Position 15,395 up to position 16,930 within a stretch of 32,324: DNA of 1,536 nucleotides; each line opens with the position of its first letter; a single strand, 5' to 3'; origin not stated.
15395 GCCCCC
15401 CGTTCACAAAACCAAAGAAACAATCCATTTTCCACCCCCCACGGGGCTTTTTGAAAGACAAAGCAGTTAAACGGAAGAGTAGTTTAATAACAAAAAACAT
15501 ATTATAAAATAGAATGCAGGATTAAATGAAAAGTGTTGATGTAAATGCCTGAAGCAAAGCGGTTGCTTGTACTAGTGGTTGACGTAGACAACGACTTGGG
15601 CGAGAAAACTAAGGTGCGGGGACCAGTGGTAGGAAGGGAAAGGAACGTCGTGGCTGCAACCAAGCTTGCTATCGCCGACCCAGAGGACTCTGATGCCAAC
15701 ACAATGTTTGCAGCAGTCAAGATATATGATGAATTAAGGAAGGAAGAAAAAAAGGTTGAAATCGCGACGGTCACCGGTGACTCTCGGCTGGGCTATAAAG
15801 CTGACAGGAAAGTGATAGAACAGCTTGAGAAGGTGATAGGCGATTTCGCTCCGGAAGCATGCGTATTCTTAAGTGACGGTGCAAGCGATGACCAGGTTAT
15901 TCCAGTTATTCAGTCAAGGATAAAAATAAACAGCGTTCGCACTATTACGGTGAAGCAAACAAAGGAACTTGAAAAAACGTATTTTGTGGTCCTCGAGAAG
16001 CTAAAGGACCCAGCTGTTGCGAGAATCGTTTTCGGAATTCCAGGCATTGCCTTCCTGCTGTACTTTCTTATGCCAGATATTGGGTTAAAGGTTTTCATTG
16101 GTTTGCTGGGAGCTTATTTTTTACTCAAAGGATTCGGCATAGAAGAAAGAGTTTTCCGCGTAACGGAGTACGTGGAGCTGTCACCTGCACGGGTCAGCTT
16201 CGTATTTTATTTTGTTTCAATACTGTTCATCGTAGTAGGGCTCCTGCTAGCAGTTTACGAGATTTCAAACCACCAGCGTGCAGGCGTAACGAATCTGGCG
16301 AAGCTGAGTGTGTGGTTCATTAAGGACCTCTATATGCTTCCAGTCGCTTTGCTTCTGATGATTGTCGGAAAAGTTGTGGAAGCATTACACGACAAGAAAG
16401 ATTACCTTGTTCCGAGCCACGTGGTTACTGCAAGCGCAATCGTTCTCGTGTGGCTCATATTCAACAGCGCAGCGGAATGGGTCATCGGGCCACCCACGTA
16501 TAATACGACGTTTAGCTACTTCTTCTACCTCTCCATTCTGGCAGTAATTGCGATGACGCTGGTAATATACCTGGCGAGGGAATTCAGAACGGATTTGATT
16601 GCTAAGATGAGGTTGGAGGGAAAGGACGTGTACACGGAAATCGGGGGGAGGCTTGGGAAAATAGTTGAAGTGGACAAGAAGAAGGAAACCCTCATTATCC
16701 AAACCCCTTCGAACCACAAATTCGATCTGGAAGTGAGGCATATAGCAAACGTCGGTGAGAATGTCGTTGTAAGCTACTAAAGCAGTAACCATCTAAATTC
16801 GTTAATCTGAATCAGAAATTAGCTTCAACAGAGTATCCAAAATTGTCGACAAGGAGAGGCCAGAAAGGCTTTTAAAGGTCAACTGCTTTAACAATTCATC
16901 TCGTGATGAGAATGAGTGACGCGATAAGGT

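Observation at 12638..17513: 142-bp inverted repeats (141/142 identical) bracket a 4.6-kb four-gene block (csl4, SpoIIM-like, stomatin, DUF373)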

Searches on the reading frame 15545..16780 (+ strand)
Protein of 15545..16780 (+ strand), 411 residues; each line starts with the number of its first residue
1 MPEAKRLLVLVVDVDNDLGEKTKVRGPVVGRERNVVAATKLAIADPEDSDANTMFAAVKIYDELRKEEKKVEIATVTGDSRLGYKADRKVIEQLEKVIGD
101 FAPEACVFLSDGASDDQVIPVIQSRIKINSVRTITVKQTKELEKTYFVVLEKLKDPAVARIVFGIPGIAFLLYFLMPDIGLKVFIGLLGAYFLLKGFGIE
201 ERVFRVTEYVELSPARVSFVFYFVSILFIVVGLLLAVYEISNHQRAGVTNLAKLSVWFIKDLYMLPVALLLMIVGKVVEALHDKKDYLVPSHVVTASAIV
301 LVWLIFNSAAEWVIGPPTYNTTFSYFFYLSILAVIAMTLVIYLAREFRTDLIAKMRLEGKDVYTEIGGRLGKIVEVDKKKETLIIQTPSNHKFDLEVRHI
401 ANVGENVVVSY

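Call 10: search_protein_families(library=pfam, proteins=[window:15545-16780:+])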
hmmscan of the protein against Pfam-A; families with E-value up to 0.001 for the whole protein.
window:15545-16780:+ (411 aa): 1 family
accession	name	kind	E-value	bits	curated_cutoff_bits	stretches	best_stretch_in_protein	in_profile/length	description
PF04123.18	DUF373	-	4e-88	296.5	28.3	1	6-331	1-327/335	Domain of unknown function (DUF373)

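Call 12: find_encoding_contigs(protein=window:15545-16780:+, flank=10000, max_places=10)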
Protein window:15545-16780:+ (411 aa): 1 contig read that carries it; 1 place shown.
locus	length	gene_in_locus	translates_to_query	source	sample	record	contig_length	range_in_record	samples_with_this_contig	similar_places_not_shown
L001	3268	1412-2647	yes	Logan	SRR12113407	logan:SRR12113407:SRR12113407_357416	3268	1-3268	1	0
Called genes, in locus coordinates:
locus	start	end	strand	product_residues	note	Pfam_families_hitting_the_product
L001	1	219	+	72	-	?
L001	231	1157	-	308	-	PF01145:Band_7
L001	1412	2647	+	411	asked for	PF04123:DUF373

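Call 14: find_homologous_proteins(query=window:15545-16780:+, max_evalue=1e-30)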
Query window:15545-16780:+ (411 aa): 573 proteins with E <= 1e-30 among 8000 candidates; the best 120 are listed.
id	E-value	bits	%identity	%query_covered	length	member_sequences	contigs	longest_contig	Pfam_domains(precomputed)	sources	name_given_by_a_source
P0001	1.9e-260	881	100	100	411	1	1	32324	PF04123.19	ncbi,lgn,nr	ncbi:DUF373 family protein [Candidatus Micrarchaeota archaeon]|nr:DUF373 family protein [Candidatus 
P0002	7.0e-162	557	61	100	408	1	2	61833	PF04123.19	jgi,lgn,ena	jgi:putative membrane protein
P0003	7.9e-154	530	59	100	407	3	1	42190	PF04123.19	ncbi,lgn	-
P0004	7.8e-153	527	59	100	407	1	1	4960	PF04123.19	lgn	-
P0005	1.2e-150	520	58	100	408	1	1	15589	PF04123.19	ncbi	ncbi:MAG: DUF373 family protein [Candidatus Micrarchaeota archaeon]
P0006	8.4e-149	514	57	100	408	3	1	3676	PF04123.19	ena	-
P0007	1.0e-148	514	57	100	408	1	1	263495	PF04123.19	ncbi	-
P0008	8.1e-148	511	56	100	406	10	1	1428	PF04123.19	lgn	-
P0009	1.6e-147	510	55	100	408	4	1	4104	PF04123.19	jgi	-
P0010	4.0e-146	505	55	100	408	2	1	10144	PF04123.19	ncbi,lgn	-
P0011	8.6e-146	504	56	100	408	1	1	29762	PF04123.19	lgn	-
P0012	1.8e-145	503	54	100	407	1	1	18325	PF04123.19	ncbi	-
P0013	6.1e-145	501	55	100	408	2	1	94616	PF04123.19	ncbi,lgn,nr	ncbi:DUF373 family protein [Candidatus Micrarchaeota archaeon]|nr:DUF373 family protein [Candidatus 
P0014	1.5e-144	500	54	100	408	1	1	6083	PF04123.19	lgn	-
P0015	1.5e-143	497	54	100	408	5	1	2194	PF04123.19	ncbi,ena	-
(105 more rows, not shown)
